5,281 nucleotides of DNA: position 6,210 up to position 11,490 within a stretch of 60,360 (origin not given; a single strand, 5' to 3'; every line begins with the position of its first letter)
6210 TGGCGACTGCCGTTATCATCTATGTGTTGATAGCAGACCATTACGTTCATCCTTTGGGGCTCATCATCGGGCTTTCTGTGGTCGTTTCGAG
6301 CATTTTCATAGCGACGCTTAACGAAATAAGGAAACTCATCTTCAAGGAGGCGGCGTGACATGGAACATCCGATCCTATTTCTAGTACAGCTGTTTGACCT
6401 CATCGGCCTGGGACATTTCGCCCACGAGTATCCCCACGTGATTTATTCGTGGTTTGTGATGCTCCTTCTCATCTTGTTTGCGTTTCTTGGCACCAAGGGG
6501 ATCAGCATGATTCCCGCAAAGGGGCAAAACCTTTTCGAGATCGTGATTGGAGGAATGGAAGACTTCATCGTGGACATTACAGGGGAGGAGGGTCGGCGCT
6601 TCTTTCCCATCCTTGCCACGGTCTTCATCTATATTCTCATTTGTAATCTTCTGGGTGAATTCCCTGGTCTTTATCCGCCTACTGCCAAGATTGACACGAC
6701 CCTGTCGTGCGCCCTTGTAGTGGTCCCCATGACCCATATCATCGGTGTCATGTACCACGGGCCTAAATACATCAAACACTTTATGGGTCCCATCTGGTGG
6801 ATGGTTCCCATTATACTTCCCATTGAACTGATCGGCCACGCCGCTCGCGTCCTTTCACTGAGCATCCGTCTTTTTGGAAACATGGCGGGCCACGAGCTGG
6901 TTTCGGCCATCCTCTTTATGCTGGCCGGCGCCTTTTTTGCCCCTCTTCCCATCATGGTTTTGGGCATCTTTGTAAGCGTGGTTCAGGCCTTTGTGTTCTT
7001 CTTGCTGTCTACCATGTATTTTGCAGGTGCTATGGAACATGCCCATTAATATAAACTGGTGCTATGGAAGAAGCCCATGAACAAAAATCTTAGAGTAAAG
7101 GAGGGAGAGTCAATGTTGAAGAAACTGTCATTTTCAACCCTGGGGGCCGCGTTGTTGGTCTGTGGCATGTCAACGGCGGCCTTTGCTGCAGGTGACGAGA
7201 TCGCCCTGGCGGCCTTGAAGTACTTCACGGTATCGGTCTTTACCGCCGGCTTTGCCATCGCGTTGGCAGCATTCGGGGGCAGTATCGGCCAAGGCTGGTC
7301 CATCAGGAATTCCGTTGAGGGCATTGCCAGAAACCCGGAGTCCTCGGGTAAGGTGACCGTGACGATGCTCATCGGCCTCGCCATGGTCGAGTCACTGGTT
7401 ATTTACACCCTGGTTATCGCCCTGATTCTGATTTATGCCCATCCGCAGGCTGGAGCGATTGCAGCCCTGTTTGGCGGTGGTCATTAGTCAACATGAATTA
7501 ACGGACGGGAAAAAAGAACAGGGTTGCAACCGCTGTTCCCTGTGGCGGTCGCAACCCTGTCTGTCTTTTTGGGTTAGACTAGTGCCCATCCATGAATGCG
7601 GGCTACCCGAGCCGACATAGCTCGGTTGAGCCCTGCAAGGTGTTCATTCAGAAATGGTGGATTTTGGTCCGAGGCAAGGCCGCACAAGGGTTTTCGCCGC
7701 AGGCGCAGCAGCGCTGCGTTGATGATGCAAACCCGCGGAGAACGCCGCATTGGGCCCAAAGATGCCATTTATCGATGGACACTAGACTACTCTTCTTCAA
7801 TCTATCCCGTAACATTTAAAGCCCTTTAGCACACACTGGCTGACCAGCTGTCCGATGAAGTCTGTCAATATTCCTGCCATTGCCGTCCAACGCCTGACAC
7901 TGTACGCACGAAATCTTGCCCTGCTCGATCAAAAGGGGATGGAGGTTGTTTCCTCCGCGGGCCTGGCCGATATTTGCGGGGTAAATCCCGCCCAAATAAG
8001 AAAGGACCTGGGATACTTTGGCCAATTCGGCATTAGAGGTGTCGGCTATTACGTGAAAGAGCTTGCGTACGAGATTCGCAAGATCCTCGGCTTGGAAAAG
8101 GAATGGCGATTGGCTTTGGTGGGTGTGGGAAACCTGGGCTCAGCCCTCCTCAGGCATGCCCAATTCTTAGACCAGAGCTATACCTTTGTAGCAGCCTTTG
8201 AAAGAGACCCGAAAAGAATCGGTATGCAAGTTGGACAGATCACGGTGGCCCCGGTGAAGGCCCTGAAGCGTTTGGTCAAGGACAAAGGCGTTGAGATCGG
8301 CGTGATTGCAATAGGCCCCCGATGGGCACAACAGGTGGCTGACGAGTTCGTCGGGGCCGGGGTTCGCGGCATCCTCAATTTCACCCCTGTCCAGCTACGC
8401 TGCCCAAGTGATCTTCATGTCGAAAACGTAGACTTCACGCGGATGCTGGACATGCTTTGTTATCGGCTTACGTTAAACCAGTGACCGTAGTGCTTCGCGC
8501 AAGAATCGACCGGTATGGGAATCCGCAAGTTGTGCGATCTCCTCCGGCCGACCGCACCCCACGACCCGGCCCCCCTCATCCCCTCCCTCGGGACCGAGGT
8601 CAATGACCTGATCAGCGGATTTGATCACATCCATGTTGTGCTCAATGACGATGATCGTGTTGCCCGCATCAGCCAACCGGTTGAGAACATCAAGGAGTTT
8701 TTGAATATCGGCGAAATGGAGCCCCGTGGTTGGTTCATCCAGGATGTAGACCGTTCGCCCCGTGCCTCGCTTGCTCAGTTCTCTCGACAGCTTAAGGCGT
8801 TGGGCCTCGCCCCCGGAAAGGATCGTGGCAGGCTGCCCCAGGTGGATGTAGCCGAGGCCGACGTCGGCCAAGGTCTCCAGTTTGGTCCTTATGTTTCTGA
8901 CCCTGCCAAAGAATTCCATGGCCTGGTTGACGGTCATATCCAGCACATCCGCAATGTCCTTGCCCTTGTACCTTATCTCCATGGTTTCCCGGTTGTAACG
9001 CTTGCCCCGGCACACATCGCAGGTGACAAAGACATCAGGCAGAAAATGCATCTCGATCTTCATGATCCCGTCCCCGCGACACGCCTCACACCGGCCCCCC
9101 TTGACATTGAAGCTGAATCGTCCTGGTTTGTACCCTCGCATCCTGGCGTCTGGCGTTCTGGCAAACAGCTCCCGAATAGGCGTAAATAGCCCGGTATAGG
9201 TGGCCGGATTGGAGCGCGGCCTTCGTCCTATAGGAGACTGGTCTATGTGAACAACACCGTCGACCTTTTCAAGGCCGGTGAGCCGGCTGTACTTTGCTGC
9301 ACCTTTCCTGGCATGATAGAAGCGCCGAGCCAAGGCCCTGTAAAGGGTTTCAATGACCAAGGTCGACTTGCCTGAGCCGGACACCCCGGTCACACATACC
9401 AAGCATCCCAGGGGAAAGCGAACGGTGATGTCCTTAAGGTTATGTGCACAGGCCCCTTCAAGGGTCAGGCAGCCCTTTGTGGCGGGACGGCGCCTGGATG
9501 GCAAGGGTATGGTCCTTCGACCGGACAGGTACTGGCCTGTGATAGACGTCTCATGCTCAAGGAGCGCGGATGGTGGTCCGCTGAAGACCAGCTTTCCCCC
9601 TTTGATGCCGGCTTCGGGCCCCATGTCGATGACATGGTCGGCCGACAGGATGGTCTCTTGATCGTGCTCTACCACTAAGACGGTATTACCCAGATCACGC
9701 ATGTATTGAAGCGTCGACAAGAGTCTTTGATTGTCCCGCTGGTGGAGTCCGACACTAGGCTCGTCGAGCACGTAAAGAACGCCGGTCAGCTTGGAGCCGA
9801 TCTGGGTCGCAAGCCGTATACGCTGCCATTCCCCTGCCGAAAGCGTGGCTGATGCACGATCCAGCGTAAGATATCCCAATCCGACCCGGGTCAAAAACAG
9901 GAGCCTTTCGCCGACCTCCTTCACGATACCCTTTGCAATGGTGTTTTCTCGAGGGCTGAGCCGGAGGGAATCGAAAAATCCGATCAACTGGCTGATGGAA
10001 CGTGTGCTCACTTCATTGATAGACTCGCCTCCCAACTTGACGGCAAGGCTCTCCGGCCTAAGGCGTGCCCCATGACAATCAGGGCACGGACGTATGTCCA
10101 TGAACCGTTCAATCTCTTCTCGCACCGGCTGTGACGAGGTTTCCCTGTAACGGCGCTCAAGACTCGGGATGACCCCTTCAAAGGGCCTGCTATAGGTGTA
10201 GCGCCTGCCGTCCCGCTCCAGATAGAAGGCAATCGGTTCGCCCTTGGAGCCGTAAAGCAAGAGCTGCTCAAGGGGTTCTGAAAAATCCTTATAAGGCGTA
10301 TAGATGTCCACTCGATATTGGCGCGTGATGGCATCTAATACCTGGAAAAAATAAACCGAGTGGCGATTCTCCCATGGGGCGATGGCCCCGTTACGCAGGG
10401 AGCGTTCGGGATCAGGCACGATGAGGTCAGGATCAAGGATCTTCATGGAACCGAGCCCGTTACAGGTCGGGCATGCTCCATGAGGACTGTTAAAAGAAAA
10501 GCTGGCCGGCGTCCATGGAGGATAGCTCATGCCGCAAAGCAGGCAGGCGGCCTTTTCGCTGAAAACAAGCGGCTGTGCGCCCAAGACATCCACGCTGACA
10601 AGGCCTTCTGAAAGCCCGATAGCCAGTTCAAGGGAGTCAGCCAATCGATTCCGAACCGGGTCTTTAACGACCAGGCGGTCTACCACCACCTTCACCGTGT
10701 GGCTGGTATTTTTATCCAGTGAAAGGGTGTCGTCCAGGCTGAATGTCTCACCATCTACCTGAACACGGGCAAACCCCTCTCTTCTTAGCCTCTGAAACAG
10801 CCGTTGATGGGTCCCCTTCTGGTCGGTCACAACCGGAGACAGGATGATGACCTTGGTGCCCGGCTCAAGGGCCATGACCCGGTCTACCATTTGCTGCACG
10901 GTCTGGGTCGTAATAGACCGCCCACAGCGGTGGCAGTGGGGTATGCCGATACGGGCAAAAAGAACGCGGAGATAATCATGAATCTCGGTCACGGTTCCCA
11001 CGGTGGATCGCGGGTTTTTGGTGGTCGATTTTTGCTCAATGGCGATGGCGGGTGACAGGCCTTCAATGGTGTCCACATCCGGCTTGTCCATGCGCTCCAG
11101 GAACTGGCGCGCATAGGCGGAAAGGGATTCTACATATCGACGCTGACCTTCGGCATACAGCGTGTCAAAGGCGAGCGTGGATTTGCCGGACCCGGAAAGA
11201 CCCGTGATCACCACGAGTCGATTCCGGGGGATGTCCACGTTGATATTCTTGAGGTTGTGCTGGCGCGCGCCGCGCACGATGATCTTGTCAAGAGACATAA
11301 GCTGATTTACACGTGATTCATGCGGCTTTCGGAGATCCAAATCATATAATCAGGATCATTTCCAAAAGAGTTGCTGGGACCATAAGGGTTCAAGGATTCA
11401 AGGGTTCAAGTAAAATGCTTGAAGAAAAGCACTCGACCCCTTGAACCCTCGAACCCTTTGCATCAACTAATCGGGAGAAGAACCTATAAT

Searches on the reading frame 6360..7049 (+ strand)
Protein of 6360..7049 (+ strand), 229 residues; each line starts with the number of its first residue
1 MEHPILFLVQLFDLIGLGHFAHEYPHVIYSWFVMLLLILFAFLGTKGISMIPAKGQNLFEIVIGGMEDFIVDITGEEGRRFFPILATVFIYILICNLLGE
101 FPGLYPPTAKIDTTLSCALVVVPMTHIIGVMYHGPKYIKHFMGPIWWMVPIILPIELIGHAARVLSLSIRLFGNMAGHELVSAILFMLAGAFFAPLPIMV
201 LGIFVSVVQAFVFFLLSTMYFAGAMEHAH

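Call 30: search_protein_families(library=pfam, proteins=[window:6360-7049:+], max_evalue=0.0001)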
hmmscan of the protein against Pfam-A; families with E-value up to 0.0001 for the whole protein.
window:6360-7049:+ (229 aa): 1 family
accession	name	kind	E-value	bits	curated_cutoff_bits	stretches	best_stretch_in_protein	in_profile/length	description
PF00119.25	ATP-synt_A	-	3.9e-49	167.9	33.9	1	27-221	1-216/217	ATP synthase A chain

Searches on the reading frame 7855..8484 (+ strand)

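Call 30: search_protein_families(library=pfam, proteins=[window:7855-8484:+], max_evalue=0.0001)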
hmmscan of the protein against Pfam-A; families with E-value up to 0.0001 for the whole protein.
window:7855-8484:+ (209 aa): 2 families
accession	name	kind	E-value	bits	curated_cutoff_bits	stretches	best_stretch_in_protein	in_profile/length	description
PF02629.25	CoA_binding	-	2.7e-16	60.5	22.3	1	82-179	2-97/97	CoA binding domain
PF06971.19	Put_DNA-bind_N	-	1.8e-15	57.2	27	1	5-52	1-48/49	Putative DNA-binding protein N-terminus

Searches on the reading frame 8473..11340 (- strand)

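Call 30: search_protein_families(library=pfam, proteins=[window:8473-11340:-], max_evalue=0.0001)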
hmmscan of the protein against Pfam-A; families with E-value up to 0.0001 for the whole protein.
window:8473-11340:- (955 aa): 15 families
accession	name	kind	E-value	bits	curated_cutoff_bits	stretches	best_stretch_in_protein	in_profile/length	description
PF17755.6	UvrA_DNA-bind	-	2.7e-39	134.3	23.2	1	303-412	1-110/110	UvrA DNA-binding domain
PF17760.6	UvrA_inter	-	3.9e-38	130.1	23.3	1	146-252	1-107/109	UvrA interaction domain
PF00005.33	ABC_tran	-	1.1e-19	71.8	25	0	30-57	1-28/137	ABC transporter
PF13191.12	AAA_16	-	1.8e-10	42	32.6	0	646-684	25-63/167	AAA ATPase domain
PF02463.25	SMC_N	-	1.7e-08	34.6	40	0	840-914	136-210/220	RecF/RecN/SMC N terminal domain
PF13555.12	AAA_29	-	4.8e-08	33.1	27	0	34-56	16-38/61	P-loop containing region of AAA domain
PF25199.1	nSTAND_NTPase5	-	6.8e-07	29.7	34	0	647-673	43-72/145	Novel STAND NTPase 5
PF13304.12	AAA_21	-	8.6e-07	29.7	27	0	859-898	256-295/304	AAA domain, putative AbiEii toxin, Type IV TA system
PF20703.3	nSTAND1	-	1.7e-05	25.1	27.1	0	26-98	19-87/379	Novel STAND NTPase 1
PF13401.12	AAA_22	-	3.3e-05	24.6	27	0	41-126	6-81/130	AAA domain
PF06745.19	ATPase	-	3.3e-05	23.8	26.6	0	36-64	15-43/231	KaiC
PF01583.26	APS_kinase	-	4.3e-05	24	21.1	0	42-59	4-21/152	Adenylylsulphate kinase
PF13671.12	AAA_33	-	5e-05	24.1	27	0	42-58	1-17/143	AAA domain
PF20720.3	nSTAND3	-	5.5e-05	23.3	27.2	0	39-62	16-39/155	Novel STAND NTPase 3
PF13476.12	AAA_23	-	7.3e-05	23.9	27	0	19-56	1-35/201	AAA domain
